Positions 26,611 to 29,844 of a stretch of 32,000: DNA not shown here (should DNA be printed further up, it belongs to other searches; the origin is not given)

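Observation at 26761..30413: Two adjacent cytoplasmic coiled-coil proteins anchored by C-terminal membrane hairpins (977 aa and 211 aa): candidate undescribed membrane-associated system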

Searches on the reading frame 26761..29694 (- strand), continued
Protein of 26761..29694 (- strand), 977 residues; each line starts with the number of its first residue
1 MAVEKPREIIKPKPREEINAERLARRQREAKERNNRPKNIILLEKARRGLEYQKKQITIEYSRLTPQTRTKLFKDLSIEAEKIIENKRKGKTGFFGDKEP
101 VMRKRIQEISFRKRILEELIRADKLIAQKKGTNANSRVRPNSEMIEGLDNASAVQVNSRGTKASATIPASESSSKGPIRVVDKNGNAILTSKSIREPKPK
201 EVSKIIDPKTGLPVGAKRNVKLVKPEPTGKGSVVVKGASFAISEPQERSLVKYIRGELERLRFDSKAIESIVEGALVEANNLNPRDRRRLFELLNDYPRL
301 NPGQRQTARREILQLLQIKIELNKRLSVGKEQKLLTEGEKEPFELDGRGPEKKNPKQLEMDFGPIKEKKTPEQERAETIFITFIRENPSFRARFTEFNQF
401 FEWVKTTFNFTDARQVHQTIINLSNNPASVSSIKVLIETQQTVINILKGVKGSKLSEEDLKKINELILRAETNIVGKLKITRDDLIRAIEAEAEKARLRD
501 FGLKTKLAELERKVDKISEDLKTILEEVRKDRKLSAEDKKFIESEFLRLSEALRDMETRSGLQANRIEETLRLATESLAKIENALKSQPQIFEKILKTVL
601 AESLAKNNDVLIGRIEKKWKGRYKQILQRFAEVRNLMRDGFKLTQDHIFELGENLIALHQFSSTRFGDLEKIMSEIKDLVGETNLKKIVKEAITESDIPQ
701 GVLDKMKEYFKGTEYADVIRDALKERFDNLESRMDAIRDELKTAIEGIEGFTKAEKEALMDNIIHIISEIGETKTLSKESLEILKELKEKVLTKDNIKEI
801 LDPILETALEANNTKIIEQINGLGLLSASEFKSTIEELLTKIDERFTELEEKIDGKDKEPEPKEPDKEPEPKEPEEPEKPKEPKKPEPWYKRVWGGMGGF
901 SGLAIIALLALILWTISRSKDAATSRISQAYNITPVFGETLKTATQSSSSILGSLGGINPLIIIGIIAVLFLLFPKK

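Call 34: find_encoding_contigs(protein=P0015, flank=10000, max_places=2)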
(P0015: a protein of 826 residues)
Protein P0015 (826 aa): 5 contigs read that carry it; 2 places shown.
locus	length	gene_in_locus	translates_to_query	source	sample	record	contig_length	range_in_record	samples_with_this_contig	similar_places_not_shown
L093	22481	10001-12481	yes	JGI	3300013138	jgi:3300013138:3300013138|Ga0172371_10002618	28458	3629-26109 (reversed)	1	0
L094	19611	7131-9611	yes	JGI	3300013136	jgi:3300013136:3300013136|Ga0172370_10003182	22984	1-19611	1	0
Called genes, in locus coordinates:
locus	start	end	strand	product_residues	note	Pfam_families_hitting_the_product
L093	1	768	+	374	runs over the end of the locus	PF02272:DHHA1 (faint), PF01368:DHH (weak)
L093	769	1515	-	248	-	PF01978:TrmB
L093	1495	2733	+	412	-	PF13433:Peripla_BP_5, PF13458:Peripla_BP_6, PF01094:ANF_receptor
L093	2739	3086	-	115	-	-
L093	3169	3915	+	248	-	-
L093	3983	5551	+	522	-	PF23613:ELP3_N (weak), PF04055:Radical_SAM, PF16199:Radical_SAM_C, PF00583:Acetyltransf_1 (faint), PF13673:Acetyltransf_10 (faint)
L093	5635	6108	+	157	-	PF01978:TrmB (faint), PF13404:HTH_AsnC-type, PF13412:HTH_24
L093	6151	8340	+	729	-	PF01751:Toprim, PF01131:Topoisom_bac, PF01396:Zn_ribbon_Top1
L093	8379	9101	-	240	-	-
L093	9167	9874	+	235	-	-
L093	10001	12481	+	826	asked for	-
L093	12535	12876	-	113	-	-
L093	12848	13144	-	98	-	-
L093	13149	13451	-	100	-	-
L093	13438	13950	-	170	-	-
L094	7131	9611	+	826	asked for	-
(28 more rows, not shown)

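Call 35: find_encoding_contigs(protein=P0016, flank=10000, max_places=2)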
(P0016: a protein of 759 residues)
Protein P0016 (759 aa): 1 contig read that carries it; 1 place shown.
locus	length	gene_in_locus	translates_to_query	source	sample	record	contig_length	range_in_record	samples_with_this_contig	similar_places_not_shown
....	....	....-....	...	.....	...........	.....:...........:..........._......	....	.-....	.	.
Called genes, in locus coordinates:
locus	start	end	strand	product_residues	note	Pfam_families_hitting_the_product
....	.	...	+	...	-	?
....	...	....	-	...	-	-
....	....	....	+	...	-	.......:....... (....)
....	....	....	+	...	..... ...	-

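Call 40: search_protein_families(library=ncbifam, proteins=[window:26761-29694:-], max_evalue=1)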
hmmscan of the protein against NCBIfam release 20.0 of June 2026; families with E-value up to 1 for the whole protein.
window:26761-29694:- (977 aa): 2 families
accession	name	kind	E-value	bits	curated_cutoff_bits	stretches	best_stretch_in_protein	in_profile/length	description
NF007774.0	PRK10461.1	equivalog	0.034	13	498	1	179-215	243-282/351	FAD:protein FMN transferase ApbE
NF033201.1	Vip_LPXTG_Lm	exception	0.18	11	600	1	815-888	230-295/414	cell invasion LPXTG protein Vip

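Call 41: search_protein_families(library=phrogs, proteins=[window:26761-29694:-], max_evalue=0.1)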
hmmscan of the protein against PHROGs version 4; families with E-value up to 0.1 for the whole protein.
window:26761-29694:- (977 aa): 2 families
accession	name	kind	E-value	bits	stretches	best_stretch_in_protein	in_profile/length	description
phrog_3336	-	tail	0.0036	16.9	1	636-821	357-535/1051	tail length tape measure protein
phrog_23616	-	unknown function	0.032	15.4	0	641-669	36-64/66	-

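Call 42: search_solved_structures(query=A3, max_evalue=1)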
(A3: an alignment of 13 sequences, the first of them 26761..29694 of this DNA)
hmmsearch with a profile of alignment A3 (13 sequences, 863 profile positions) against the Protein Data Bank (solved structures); distinct sequences matched with E-value up to 1: 12.
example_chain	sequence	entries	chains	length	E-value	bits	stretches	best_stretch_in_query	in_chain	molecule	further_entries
7tbn_A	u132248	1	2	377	0.01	17.8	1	311-433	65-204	D11 LOV2-DARPin fusion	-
2gts_A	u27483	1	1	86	0.16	13.8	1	610-664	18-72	hypothetical protein HP0062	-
7y9n_A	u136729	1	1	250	0.18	13.7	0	613-716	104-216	Spike protein S2',5HB-H2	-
6zrk_D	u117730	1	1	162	0.19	13.6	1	604-653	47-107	Hemagglutinin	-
3fx7_A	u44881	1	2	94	0.21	13.5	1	610-664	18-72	Putative uncharacterized protein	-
5jx1_A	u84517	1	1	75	0.23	13.3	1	611-673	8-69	Chimera protein of Kinesin-like protein KIF3A and Microtubule-associated protein RP/EB fam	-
6ez4_A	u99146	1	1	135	0.36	12.7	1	475-543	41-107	RNA polymerase II-associated protein 3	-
4j9u_A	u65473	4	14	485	0.4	12.5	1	775-830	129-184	Trk system potassium uptake protein TrkH | Trk system potassium uptake protein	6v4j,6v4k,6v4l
3pjz_A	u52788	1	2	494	0.41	12.5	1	775-830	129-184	Potassium uptake protein TrkH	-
6fm8_A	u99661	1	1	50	0.55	12.1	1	485-522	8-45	RNA polymerase II-associated protein 3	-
9ebc_B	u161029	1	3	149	0.62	11.9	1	599-638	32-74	Hemagglutinin HA2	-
1jsd_B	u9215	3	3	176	0.81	11.5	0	607-653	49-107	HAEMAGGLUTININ (HA2 CHAIN)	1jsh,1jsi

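Call 53: fold_search(model_id=the predicted structure, library=pdb)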
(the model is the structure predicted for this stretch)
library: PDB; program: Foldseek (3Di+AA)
matches with E <= 10: 141; with E <= 0.001: 0
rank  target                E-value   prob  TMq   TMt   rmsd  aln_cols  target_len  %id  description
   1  5h7c_A                1.1e-01  0.28  0.08  0.16  27.9       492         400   12  Crystal structure of a repeat protein with two Protein A-DHR14 repeat modules (released 2017-06-28)
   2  3w3t                  3.1e-01  0.08  0.08  0.08  30.8       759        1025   11  Crystal structure of Kap121p (released 2013-04-10)
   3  3w3u                  3.6e-01  0.11  0.09  0.09  24.4       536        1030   13  Crystal structure of Kap121p mutant R349A/Q350A/D353A/E396A/N430K/D438A/N477A (released 2013-04-10)
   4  2q5d_B                3.9e-01  0.11  0.09  0.10  25.0       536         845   10  Crystal Structure of Human Importin Beta bound to the Snurportin1 IBB-domain second crystal form (released 2008-01-22)
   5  8a2q_A                4.5e-01  0.10  0.09  0.08  29.3       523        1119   11  Structure of the DNA-bound FANCD2-FANCI complex containing phosphomimetic FANCI (released 2022-09-07)
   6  5orq_A                5.0e-01  0.18  0.11  0.22  23.5       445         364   13  Crystal structure of designed cPPR-Telo1 in complex with ssDNA (released 2018-06-20)
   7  7uzf_P                6.7e-01  0.12  0.10  0.17  27.4       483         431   12  Rat Kidney V-ATPase with SidK, State 1 (released 2023-11-22)
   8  4p6z_B                6.7e-01  0.11  0.10  0.14  29.7       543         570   12  Crystal structure of the human BST2 cytoplasmic domain and the HIV-1 Vpu cytoplasmic domain bound to the clathrin adap (released 2014-05-21)
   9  8fbj                  7.3e-01  0.09  0.07  0.17  23.4       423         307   14  Improving the secretion of designed protein assemblies through negative design of cryptic transmembrane domains (released 2023-03-22)
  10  5orm                  7.7e-01  0.15  0.10  0.20  18.3       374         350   16  Crystal structure of designed cPPR-Telo1 (released 2018-06-20)
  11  7sn8_D                8.9e-01  0.09  0.09  0.15  23.3       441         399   10  Cryo-EM structure of Drosophila Integrator cleavage module (IntS4-IntS9-IntS11) in complex with IP6 (released 2022-10-12)
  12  5ve8_B                9.3e-01  0.13  0.11  0.11  24.2       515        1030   13  Crystal structure of full-length Kluyveromyces lactis Kap123 with histone H3 1-28 (released 2017-11-01)
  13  9k2v_a                9.3e-01  0.09  0.09  0.15  27.2       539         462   10  Cyanophage A4 pre-ejectosome (released 2025-04-09)
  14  4pjq_A                9.8e-01  0.14  0.08  0.21  15.8       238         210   15  Crystal structure of designed cPPR-polyG protein (released 2014-12-24)
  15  5i9f_A                9.8e-01  0.12  0.10  0.18  23.1       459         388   13  Crystal structure of designed pentatricopeptide repeat protein dPPR-U10 in complex with its target RNA U10 (released 2016-04-27)
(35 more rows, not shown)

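Call 73: fold_search(model_id=the predicted structure, library=viral)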
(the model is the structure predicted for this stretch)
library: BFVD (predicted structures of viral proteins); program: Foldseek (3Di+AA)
matches with E <= 10: 211; with E <= 0.001: 2
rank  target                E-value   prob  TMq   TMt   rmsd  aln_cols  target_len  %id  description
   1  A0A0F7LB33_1          1.9e-04  0.54  0.07  0.07  54.9       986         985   12  Uncharacterized protein [uncultured marine virus]
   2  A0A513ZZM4            4.9e-04  0.33  0.07  0.05  53.4      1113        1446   15  Putative RecF/RecN/SMC-like protein [Aeromonas phage LAh_6]
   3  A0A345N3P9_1          3.7e-03  0.30  0.08  0.08  43.2      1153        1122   12  (no name in the UniProt tables at hand)
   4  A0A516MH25            3.9e-03  0.20  0.06  0.07  39.6       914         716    9  (no name in the UniProt tables at hand)
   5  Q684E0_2              6.0e-03  0.41  0.09  0.08  40.9       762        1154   16  (no name in the UniProt tables at hand)
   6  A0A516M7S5            1.3e-02  0.12  0.06  0.06  41.5      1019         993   14  (no name in the UniProt tables at hand)
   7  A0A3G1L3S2            1.8e-02  0.18  0.08  0.07  37.4       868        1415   12  Putative tail tape measure protein [Synechococcus phage S-CBWM1]
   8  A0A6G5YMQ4            2.3e-02  0.33  0.07  0.07  41.5       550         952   11  (no name in the UniProt tables at hand)
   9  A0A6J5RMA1            2.9e-02  0.25  0.09  0.09  35.7       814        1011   12  Uncharacterized protein [uncultured Caudovirales phage]
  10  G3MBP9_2              3.1e-02  0.15  0.09  0.07  46.1       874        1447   12  Gp183 [Bacillus phage G]
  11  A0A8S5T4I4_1          3.1e-02  0.14  0.08  0.07  37.4      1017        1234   12  Tape measure protein N-terminal domain-containing protein [Siphoviridae sp. ctn8e14]
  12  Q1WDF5                5.2e-02  0.16  0.11  0.10  42.8      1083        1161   12  (no name in the UniProt tables at hand)
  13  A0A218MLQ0            6.4e-02  0.11  0.08  0.07  43.4       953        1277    9  Uncharacterized protein [uncultured virus]
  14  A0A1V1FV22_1          6.7e-02  0.14  0.08  0.07  46.6      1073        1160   11  Putative structural protein [Azobacteroides phage ProJPt-Bp1]
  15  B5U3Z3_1              7.7e-02  0.09  0.08  0.08  37.2       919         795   14  Tape measure protein [Mycobacterium phage Troll4]
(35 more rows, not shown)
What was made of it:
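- BFVD Foldseek lists tape-measure and SMC-like proteins (call 73).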
